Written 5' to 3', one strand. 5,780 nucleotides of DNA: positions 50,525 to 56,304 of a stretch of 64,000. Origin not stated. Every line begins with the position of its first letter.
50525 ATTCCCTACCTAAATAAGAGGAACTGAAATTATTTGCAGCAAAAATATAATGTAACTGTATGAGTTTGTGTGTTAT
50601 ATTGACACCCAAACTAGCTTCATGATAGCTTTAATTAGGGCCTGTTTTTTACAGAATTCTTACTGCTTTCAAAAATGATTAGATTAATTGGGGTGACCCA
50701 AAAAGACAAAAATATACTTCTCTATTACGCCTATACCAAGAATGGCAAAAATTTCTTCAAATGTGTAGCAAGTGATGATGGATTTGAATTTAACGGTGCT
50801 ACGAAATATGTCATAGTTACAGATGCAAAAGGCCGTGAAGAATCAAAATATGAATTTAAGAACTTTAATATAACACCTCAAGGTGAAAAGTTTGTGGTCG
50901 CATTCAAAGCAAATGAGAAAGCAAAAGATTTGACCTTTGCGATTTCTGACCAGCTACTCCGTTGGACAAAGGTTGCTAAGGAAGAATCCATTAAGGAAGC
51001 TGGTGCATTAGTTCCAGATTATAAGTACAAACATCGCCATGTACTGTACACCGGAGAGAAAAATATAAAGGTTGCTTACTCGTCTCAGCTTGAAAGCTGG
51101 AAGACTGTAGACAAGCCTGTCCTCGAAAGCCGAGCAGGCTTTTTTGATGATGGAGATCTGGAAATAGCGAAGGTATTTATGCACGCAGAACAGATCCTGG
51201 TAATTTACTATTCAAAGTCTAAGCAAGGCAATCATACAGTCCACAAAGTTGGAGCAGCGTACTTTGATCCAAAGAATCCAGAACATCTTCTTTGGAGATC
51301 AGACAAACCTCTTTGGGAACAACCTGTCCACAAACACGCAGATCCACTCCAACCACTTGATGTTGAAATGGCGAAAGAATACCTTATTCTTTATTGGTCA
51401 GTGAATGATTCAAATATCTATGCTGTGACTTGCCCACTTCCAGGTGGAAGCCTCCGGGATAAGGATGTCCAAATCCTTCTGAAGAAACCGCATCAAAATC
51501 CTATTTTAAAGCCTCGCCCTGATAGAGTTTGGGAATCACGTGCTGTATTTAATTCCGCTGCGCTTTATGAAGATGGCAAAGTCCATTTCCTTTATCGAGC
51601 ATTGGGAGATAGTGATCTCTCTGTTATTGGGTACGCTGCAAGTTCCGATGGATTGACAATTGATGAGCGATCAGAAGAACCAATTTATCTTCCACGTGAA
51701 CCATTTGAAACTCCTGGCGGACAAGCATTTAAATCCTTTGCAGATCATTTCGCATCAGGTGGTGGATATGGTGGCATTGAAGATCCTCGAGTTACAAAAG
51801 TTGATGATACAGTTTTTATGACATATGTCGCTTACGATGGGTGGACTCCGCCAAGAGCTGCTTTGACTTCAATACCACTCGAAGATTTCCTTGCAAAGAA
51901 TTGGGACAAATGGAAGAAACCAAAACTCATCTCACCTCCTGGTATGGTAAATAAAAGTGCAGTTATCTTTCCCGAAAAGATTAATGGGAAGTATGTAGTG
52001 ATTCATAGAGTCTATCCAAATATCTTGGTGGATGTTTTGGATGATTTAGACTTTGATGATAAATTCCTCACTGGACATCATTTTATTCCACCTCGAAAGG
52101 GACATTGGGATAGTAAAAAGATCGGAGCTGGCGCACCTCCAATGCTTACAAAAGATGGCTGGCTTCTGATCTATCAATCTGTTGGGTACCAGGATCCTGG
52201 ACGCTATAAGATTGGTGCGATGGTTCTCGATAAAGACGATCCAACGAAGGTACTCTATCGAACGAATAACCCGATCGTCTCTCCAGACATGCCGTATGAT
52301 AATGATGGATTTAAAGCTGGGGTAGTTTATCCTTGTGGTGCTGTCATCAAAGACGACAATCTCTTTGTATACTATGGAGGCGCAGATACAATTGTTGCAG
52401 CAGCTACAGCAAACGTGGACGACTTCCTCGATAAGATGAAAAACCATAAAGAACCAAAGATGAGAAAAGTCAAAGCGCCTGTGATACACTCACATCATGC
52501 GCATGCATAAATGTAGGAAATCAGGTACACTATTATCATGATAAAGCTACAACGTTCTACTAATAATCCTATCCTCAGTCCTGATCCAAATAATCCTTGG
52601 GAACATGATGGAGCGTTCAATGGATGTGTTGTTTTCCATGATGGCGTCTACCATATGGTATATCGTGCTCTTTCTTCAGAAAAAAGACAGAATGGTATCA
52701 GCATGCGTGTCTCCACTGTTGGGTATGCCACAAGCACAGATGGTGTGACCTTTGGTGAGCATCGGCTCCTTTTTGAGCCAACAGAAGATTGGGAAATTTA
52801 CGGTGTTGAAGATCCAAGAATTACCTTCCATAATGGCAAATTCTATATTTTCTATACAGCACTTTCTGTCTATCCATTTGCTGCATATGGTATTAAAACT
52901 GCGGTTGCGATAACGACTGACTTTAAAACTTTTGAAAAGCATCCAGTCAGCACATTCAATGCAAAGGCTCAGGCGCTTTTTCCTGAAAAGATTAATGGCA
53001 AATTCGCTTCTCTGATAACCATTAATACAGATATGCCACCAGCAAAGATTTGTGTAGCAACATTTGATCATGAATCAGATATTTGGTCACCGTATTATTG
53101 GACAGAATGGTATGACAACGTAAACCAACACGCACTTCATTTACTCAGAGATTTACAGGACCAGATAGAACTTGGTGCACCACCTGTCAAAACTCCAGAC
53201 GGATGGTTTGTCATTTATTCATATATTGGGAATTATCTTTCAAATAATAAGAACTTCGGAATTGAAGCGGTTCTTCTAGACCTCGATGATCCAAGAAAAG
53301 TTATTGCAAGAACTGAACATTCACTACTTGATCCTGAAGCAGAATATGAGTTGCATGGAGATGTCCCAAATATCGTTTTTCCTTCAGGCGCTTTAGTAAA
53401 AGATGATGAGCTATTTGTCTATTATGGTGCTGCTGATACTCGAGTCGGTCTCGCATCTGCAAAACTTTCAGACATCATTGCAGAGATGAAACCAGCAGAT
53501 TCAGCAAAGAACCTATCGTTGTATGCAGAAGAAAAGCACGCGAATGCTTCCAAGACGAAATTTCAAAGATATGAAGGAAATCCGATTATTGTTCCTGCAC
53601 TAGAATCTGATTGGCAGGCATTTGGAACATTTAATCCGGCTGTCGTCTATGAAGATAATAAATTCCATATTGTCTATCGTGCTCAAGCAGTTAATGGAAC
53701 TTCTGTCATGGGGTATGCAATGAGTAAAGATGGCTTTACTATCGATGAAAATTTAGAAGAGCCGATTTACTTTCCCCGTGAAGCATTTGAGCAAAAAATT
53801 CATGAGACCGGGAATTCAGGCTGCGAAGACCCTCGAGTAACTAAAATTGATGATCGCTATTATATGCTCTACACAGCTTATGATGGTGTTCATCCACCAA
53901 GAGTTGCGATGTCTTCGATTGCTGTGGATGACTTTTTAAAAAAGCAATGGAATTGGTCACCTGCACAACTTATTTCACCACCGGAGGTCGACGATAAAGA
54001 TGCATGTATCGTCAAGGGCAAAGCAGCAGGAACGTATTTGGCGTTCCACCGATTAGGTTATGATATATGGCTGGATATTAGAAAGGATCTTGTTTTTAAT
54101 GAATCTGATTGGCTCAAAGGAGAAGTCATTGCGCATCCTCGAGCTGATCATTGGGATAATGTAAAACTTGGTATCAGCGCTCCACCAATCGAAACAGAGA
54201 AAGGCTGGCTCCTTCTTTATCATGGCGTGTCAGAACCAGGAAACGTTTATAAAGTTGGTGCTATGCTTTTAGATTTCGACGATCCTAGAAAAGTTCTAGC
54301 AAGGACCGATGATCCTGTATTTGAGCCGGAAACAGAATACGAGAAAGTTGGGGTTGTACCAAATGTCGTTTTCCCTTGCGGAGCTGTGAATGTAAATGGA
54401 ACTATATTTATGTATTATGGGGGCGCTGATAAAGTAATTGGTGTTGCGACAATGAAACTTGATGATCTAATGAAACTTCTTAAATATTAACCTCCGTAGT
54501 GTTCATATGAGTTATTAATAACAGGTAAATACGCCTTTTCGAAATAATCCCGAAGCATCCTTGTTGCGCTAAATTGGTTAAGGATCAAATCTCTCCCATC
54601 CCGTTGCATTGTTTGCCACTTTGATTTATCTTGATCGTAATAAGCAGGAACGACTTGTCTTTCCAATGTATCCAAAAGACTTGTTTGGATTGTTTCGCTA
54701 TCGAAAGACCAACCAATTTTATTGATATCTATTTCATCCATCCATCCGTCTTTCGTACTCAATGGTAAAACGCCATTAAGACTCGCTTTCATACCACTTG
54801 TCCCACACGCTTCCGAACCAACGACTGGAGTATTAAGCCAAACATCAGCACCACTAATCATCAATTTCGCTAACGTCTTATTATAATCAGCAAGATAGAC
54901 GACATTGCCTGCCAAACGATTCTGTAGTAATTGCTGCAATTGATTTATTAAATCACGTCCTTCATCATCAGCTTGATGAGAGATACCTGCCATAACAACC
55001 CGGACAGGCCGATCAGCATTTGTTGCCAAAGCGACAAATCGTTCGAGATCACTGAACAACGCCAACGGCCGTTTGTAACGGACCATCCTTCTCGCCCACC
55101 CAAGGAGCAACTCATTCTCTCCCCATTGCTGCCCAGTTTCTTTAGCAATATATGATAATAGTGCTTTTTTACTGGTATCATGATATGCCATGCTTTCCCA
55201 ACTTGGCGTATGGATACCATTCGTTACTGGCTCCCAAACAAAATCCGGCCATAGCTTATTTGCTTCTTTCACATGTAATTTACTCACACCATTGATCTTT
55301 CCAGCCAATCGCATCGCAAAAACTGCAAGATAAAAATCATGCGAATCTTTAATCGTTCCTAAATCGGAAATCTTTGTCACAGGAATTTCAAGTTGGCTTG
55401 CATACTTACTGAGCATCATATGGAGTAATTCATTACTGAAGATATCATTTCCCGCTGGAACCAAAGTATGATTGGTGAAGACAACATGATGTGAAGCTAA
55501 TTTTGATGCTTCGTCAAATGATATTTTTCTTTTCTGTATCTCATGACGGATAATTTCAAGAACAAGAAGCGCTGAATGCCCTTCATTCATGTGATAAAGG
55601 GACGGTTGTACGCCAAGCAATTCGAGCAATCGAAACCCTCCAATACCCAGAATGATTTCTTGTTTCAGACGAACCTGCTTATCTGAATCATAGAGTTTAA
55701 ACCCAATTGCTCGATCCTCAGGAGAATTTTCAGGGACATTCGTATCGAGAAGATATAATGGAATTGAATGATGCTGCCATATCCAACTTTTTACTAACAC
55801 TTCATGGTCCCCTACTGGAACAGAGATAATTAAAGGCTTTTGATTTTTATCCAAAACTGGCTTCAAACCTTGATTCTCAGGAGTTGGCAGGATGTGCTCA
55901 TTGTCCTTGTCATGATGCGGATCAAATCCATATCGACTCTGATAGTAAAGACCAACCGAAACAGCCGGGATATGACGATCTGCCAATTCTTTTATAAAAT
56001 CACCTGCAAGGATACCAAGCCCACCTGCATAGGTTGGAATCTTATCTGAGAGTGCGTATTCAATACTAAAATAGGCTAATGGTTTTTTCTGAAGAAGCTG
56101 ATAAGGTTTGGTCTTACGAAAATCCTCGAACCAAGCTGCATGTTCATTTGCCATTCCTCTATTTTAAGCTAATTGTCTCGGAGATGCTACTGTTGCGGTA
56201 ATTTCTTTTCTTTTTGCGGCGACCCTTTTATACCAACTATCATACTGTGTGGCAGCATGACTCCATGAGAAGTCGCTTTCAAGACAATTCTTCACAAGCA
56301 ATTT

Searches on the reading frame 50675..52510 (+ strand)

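Call 80: search_protein_families(library=pfam, proteins=[window:50675-52510:+], max_evalue=0.00001)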
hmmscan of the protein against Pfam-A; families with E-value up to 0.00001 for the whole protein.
window:50675-52510:+ (611 aa): 1 family
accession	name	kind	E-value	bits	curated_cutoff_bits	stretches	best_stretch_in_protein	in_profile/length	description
PF04041.19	Glyco_hydro_130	-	2.3e-55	188.3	26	1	271-589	4-319/320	beta-1,4-mannooligosaccharide phosphorylase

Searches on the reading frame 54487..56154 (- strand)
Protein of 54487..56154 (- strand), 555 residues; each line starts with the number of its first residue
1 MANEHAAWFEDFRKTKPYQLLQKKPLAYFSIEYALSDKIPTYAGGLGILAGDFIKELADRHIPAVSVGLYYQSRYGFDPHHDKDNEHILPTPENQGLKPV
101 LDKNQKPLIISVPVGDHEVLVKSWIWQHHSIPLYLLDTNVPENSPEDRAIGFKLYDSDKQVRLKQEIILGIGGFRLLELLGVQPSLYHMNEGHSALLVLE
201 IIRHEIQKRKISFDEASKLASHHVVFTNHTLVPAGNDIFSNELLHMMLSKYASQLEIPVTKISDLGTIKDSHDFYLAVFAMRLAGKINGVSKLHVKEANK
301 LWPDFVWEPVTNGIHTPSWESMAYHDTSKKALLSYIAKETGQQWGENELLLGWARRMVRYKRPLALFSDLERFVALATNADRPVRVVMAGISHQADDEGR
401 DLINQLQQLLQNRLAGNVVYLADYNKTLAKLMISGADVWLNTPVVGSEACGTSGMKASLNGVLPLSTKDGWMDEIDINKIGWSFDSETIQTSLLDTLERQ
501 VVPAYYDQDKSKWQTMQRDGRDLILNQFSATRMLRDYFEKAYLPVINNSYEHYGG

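Call 80: search_protein_families(library=pfam, proteins=[window:54487-56154:-], max_evalue=0.00001)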
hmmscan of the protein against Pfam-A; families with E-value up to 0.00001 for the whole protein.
window:54487-56154:- (555 aa): 1 family
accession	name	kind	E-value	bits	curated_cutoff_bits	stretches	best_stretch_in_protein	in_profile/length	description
PF00343.26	Phosphorylase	-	2.9e-25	89.1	27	2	324-475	422-584/713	Carbohydrate phosphorylase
